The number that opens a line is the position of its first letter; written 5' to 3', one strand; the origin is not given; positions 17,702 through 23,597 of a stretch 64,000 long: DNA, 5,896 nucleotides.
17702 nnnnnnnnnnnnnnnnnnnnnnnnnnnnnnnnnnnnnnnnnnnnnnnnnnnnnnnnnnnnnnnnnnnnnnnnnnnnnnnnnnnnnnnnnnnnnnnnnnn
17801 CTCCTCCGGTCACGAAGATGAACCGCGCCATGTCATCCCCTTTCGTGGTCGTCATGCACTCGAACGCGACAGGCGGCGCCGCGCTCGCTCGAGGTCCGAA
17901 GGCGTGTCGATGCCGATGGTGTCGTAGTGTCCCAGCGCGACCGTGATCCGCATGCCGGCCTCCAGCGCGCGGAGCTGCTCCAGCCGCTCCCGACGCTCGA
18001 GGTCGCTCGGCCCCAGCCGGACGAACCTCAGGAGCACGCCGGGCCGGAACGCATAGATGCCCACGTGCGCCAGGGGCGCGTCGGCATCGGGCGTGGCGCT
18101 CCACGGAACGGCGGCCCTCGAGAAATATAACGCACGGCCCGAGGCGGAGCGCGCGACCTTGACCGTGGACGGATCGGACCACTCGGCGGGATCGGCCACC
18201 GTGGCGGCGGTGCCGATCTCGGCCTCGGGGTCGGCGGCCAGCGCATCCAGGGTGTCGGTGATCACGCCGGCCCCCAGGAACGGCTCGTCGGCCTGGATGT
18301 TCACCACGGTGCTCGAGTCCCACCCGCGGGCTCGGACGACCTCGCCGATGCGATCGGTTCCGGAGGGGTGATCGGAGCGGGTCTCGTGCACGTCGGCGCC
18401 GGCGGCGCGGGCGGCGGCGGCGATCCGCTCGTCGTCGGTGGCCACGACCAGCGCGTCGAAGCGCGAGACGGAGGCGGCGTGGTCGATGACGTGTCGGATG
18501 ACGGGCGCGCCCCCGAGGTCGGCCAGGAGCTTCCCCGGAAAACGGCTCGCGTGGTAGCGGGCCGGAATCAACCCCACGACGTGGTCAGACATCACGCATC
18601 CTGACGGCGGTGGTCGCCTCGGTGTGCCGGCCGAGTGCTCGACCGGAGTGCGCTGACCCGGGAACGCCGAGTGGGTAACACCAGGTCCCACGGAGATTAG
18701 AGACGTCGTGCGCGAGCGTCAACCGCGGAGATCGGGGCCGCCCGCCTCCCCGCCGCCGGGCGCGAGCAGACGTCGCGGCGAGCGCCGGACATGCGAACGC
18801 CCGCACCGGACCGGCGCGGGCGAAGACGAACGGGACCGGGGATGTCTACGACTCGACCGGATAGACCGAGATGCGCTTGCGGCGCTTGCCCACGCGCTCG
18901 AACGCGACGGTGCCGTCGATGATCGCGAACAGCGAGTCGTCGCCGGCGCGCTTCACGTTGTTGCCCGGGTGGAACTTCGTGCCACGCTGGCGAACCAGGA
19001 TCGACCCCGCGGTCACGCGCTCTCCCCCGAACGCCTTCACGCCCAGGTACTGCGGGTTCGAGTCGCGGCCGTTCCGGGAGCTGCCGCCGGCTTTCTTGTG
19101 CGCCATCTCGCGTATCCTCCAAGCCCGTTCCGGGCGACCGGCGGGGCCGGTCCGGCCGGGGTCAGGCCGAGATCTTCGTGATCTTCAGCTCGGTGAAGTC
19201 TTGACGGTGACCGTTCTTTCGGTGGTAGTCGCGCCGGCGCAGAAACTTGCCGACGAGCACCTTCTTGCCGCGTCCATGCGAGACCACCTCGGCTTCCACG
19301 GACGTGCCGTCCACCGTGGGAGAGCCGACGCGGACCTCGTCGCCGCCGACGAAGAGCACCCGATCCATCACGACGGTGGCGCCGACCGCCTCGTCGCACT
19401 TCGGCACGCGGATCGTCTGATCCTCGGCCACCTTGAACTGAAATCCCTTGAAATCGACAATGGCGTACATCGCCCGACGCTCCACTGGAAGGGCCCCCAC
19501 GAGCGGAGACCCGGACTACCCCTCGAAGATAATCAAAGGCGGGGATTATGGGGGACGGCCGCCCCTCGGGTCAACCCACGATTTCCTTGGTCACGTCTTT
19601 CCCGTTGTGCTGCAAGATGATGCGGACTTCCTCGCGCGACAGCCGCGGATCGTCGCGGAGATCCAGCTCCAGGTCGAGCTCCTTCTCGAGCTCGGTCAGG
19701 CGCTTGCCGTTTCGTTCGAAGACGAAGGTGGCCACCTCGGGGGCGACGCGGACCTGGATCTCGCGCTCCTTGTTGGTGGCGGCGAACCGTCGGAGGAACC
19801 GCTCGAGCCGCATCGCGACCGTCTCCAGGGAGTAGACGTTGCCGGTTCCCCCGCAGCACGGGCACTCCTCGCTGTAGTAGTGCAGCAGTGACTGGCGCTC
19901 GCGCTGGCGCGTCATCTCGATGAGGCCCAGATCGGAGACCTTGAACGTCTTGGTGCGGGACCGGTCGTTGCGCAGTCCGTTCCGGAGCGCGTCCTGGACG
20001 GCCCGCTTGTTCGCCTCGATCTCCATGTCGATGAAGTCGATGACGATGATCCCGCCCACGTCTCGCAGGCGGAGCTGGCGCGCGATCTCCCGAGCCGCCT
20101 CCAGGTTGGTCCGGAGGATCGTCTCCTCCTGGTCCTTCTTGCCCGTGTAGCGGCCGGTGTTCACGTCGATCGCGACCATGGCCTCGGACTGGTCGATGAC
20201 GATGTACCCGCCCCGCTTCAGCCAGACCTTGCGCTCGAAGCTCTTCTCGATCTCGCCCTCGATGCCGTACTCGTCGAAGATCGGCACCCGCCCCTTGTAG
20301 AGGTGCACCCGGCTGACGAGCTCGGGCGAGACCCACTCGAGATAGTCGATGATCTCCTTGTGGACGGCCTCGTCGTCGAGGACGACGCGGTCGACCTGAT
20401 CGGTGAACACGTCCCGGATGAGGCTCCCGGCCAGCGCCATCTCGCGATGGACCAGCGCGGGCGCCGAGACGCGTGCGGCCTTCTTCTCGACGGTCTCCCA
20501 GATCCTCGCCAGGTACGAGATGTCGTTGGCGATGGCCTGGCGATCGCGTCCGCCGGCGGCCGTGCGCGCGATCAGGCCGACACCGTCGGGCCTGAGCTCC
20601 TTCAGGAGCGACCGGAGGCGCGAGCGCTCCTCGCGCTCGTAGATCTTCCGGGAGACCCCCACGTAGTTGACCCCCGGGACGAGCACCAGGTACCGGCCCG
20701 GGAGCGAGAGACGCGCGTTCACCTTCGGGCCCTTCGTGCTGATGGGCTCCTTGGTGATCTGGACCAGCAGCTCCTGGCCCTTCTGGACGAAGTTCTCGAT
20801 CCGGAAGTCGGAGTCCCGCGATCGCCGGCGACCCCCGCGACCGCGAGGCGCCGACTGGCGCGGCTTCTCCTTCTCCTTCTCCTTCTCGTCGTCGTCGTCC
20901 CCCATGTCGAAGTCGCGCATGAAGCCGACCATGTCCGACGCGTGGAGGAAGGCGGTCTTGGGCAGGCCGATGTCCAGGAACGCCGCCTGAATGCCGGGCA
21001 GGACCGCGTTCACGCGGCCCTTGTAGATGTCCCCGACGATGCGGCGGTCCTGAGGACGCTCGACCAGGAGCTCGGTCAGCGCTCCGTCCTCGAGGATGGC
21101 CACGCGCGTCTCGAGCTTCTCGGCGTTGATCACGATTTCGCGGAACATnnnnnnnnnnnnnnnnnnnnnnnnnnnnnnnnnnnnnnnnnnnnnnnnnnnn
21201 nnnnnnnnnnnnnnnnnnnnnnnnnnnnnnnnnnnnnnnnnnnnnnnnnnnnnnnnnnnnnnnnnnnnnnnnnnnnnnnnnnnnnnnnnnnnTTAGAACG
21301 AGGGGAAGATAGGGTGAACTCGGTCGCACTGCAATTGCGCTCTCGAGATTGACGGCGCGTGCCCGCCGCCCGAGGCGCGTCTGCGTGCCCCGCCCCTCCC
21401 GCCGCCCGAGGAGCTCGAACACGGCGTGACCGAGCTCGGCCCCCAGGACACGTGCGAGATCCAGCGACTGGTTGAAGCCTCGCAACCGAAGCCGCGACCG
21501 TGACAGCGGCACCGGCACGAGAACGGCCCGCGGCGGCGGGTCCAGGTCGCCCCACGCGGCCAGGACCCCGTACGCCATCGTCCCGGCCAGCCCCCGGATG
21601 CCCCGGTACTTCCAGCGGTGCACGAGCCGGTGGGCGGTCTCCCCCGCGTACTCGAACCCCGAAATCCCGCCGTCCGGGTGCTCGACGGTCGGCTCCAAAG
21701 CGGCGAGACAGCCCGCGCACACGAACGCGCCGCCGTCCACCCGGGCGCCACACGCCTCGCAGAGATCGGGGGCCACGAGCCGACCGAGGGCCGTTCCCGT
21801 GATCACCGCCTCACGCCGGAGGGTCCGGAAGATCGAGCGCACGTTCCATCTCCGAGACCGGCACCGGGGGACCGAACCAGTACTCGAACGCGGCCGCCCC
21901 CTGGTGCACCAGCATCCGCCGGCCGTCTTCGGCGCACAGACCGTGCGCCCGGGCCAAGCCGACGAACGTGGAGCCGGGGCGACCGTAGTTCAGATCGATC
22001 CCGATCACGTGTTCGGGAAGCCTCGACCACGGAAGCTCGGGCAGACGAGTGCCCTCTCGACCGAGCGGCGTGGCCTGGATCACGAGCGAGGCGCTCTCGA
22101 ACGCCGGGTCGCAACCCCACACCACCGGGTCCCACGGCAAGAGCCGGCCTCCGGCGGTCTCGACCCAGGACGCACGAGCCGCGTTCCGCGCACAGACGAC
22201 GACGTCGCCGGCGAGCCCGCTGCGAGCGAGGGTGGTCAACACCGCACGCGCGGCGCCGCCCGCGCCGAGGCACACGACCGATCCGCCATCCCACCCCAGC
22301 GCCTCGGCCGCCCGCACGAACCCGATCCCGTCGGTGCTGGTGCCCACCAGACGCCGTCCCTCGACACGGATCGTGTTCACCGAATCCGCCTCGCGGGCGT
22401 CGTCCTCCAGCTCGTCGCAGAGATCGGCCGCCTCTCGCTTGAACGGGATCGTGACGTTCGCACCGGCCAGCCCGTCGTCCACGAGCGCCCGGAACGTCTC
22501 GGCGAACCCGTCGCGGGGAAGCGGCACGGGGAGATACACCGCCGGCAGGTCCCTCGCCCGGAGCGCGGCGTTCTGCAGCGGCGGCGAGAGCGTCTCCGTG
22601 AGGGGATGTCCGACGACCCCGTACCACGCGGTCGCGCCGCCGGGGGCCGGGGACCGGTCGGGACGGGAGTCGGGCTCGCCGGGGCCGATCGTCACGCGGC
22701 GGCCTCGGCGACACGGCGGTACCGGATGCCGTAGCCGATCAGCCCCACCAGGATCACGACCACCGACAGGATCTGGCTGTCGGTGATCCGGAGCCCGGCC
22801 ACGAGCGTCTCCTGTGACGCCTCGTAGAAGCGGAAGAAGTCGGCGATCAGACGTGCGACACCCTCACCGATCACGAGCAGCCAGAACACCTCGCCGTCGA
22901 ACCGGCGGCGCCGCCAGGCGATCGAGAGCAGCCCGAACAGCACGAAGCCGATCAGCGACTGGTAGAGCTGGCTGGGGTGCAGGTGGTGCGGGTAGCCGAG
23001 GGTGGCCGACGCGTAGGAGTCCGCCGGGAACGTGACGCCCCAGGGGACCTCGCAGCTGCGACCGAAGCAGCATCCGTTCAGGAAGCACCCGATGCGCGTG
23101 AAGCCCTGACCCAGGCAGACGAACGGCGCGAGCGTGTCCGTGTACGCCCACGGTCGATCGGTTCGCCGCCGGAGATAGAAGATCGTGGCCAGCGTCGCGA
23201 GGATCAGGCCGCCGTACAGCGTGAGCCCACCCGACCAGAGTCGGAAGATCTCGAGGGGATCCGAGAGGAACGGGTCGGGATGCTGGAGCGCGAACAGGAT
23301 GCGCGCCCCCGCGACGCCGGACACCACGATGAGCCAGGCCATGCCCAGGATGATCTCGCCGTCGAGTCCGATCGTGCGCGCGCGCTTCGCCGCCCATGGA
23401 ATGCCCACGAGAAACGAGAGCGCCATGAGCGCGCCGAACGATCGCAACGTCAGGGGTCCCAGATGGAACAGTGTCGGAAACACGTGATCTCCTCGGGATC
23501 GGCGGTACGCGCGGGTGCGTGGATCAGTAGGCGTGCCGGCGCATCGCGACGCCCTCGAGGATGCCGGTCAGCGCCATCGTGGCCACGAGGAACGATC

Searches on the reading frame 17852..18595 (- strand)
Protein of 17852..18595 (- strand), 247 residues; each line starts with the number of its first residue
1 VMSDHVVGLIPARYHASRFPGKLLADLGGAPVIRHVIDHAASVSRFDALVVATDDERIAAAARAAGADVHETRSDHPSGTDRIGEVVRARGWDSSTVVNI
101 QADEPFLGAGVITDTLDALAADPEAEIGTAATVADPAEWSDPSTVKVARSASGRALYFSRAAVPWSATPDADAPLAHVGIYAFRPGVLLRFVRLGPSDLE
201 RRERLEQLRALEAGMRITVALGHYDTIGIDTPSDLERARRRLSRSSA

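Call 48: search_protein_families(library=pfam, proteins=[window:17852-18595:-], max_evalue=0.00001)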
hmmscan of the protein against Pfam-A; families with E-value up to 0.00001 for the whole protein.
window:17852-18595:- (247 aa): 2 families
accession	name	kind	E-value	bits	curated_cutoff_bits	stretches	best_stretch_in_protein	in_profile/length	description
PF02348.25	CTP_transf_3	-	3.4e-46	158.2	22.6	1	8-217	2-217/217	Cytidylyltransferase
PF12804.13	NTP_transf_3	-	2.4e-08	34.7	27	1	22-125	16-117/160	MobA-like NTP transferase domain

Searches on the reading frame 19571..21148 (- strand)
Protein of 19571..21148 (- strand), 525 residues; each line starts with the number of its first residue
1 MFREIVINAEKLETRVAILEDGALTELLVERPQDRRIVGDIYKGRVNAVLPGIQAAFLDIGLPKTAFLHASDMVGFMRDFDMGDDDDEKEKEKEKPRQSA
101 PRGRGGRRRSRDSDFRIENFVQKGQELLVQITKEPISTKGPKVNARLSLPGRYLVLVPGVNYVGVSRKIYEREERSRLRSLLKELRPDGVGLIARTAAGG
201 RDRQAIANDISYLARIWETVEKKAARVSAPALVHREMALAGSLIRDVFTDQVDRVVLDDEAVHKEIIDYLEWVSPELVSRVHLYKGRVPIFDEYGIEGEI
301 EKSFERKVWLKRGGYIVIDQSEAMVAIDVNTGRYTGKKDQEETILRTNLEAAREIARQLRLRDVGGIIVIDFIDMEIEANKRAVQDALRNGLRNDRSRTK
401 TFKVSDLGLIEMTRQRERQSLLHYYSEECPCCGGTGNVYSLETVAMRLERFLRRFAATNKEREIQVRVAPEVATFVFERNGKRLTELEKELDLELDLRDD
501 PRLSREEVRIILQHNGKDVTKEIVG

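Call 48: search_protein_families(library=pfam, proteins=[window:19571-21148:-], max_evalue=0.00001)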
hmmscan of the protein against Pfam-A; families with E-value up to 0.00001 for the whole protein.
window:19571-21148:- (525 aa): 2 families
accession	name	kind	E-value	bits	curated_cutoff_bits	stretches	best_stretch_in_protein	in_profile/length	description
PF10150.14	RNase_E_G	-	2e-104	349.3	25.5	1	148-416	1-269/270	Ribonuclease E/G family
PF20833.2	RNase_E_G_Thio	-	1.3e-12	48.1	26.8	1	429-510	2-83/86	RNase E/G, Thioredoxin-like domain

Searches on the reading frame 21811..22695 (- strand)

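Call 48: search_protein_families(library=pfam, proteins=[window:21811-22695:-], max_evalue=0.00001)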
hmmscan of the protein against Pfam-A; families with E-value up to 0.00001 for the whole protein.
window:21811-22695:- (294 aa): 2 families
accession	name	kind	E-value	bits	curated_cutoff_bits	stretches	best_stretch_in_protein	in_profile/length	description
PF08501.16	Shikimate_dh_N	-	8.6e-22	77.6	27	1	27-109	1-83/83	Shikimate dehydrogenase substrate binding domain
PF18317.6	SDH_C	-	8.8e-11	41.8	25.8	1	258-287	1-30/31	Shikimate 5'-dehydrogenase C-terminal domain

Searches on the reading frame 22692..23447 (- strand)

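Call 48: search_protein_families(library=pfam, proteins=[window:22692-23447:-], max_evalue=0.00001)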
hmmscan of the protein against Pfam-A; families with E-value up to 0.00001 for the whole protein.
window:22692-23447:- (251 aa): 1 family
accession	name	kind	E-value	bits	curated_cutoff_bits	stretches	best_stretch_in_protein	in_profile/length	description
PF01790.23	LGT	-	4e-54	183.9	24.9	1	2-238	12-237/240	Prolipoprotein diacylglyceryl transferase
